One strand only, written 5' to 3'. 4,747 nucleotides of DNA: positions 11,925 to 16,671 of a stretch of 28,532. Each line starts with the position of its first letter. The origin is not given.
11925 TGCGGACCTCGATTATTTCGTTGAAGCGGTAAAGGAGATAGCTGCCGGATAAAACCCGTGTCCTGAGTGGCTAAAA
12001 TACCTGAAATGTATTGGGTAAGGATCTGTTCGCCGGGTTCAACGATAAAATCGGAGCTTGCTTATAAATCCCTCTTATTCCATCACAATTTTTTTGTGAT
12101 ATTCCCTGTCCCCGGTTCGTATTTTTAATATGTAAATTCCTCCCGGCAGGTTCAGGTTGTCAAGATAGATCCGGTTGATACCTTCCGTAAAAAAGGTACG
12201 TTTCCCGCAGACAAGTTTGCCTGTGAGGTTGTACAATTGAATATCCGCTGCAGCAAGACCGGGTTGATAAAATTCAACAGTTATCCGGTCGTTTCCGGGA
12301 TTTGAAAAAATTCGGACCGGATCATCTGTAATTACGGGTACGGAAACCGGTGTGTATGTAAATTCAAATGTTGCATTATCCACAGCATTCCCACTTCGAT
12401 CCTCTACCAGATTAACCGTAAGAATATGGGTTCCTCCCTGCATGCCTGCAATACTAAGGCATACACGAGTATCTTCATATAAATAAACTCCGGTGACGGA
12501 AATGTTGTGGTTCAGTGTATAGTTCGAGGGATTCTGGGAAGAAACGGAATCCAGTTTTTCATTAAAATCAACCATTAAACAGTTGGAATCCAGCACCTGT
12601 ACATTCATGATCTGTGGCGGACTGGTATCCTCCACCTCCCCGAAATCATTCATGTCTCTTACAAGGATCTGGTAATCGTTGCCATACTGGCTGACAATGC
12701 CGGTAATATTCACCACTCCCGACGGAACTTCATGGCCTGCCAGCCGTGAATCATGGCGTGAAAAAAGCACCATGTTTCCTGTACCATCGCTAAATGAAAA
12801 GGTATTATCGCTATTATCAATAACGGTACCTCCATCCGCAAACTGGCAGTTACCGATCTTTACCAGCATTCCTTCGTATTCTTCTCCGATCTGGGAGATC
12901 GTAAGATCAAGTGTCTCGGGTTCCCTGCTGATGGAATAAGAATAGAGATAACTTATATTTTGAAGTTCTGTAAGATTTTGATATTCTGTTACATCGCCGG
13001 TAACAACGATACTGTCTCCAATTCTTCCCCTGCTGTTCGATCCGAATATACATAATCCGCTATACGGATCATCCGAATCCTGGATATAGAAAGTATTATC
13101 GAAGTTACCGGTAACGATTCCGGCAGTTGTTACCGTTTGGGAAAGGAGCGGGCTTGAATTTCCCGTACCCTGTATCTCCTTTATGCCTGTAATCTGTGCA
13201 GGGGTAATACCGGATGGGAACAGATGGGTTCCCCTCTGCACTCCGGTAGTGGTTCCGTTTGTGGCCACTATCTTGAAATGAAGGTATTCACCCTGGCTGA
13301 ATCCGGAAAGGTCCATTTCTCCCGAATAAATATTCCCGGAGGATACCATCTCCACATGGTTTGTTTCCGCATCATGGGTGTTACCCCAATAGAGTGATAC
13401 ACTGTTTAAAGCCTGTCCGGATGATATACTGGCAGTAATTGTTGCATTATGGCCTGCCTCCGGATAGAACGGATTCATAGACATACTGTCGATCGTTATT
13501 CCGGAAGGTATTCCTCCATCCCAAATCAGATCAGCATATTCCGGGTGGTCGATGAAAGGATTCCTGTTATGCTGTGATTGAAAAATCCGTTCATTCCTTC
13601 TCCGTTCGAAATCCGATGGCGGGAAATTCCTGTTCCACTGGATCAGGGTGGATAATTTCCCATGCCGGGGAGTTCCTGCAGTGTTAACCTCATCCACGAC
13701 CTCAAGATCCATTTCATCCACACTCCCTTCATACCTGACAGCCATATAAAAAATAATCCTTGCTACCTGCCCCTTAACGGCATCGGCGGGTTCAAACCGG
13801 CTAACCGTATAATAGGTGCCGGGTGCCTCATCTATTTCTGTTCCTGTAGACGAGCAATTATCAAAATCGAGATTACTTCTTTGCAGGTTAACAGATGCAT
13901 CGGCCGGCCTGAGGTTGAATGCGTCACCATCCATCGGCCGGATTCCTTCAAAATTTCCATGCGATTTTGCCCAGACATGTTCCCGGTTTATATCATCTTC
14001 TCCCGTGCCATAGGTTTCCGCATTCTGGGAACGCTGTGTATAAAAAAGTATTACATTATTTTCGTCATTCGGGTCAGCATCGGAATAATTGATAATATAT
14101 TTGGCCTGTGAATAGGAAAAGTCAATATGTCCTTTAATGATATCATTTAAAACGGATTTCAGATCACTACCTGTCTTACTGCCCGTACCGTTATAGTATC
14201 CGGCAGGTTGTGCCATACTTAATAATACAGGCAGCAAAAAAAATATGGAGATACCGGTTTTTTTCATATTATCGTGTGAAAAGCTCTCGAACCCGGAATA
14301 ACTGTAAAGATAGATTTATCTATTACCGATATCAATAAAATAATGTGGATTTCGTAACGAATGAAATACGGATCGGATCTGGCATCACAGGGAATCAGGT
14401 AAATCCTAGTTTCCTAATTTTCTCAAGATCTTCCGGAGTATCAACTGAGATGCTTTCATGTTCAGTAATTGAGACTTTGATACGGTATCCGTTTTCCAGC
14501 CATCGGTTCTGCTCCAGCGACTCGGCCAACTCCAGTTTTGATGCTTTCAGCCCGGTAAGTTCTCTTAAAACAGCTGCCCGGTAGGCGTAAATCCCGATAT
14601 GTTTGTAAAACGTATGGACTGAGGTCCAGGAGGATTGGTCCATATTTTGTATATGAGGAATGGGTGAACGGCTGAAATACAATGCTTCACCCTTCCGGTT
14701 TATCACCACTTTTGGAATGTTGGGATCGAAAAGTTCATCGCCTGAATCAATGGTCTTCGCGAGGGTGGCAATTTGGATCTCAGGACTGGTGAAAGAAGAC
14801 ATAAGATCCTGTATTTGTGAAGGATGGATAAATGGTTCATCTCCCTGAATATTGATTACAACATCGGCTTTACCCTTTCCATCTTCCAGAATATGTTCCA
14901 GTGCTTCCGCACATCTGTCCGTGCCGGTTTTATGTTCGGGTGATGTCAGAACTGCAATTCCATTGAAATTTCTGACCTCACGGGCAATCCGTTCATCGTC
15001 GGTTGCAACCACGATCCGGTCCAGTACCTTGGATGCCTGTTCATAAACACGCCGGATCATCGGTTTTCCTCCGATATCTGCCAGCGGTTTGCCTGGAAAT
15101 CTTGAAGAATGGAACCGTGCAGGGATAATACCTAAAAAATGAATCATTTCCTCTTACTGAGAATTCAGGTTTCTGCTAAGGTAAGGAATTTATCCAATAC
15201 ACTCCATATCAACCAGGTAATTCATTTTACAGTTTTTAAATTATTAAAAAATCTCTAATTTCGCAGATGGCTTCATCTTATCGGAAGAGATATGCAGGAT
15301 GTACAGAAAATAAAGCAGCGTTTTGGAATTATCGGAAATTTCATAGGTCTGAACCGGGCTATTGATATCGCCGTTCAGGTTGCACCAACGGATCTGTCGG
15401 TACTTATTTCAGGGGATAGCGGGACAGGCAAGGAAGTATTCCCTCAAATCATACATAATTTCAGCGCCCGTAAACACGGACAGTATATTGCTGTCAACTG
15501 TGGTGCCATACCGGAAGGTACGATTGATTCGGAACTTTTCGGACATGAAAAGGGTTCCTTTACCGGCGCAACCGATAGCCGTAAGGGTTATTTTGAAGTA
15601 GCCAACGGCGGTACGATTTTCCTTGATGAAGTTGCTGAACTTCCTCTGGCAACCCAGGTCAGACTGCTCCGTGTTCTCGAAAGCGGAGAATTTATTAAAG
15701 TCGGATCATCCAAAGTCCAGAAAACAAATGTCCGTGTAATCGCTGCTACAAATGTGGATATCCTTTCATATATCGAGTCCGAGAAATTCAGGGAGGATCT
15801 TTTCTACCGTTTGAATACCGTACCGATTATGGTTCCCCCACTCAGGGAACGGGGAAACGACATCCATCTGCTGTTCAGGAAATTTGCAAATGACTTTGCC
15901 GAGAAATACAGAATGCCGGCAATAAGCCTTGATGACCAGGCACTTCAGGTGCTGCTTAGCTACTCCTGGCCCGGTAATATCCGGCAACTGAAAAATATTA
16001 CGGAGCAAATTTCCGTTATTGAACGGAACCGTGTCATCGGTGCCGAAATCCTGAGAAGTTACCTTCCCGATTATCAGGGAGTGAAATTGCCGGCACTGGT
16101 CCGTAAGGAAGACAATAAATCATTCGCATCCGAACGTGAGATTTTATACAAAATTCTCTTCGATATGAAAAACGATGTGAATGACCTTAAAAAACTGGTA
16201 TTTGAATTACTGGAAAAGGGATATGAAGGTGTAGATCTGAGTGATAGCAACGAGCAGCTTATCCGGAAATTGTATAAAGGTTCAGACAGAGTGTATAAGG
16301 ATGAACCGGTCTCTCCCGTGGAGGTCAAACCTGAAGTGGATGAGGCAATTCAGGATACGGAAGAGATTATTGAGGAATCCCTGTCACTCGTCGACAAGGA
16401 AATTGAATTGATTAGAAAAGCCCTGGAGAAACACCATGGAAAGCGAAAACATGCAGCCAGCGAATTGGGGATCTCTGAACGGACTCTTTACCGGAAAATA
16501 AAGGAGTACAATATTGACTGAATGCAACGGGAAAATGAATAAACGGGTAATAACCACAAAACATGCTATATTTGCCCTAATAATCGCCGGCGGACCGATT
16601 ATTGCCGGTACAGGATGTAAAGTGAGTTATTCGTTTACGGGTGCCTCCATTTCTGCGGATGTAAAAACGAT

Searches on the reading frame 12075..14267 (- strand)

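Call 6: search_protein_families(library=pfam, proteins=[window:12075-14267:-], max_evalue=0.001)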
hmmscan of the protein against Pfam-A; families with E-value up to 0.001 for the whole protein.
window:12075-14267:- (730 aa): 3 families
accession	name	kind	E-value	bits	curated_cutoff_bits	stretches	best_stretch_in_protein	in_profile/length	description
PF04231.19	Endonuclease_1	-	1.5e-41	143.1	25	1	32-243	1-235/235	Endonuclease I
PF18942.5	DUF5689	-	6.4e-17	62.6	28.6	1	386-541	38-216/217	Family of unknown function (DUF5689)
PF18962.6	Por_Secre_tail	-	3.5e-11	43.7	27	1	653-728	1-74/75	Secretion system C-terminal sorting domain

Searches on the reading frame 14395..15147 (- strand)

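Call 6: search_protein_families(library=pfam, proteins=[window:14395-15147:-], max_evalue=0.001)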
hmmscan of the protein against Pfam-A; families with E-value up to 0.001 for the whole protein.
window:14395-15147:- (250 aa): 2 families
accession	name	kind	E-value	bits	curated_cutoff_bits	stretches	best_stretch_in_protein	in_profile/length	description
PF02348.25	CTP_transf_3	-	8.9e-58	196.1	22.6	1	6-223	2-217/217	Cytidylyltransferase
PF12804.13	NTP_transf_3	-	4.5e-13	50.1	27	1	14-171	9-146/160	MobA-like NTP transferase domain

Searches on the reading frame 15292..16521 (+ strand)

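Call 6: search_protein_families(library=pfam, proteins=[window:15292-16521:+], max_evalue=0.001)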
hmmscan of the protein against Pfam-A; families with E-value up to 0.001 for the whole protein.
window:15292-16521:+ (409 aa): 8 families
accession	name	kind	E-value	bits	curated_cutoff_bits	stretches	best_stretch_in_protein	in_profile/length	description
PF00158.32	Sigma54_activat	-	1.2e-64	217.4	20.2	1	17-179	5-167/168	Sigma-54 interaction domain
PF25601.1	AAA_lid_14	-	2.4e-20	72.6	27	1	185-258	1-74/87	AAA+ ATPase lid domain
PF14532.12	Sigma54_activ_2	-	1.2e-13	51.9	25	1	29-184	16-138/138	Sigma-54 interaction domain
PF02954.25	HTH_8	-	2e-13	50.3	22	1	370-406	6-42/42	Bacterial regulatory protein, Fis family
PF07728.20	AAA_5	-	2.1e-05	25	22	1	37-155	2-123/139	AAA domain (dynein-related subfamily)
PF18024.7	HTH_50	-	4.4e-05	23.5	27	1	370-408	12-49/50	Helix-turn-helix domain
PF13518.12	HTH_28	-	0.0001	22.7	25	1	372-407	4-37/52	Helix-turn-helix domain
PF07724.20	AAA_2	-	0.00017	22.1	27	1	36-163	5-133/166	AAA domain (Cdc48 subfamily)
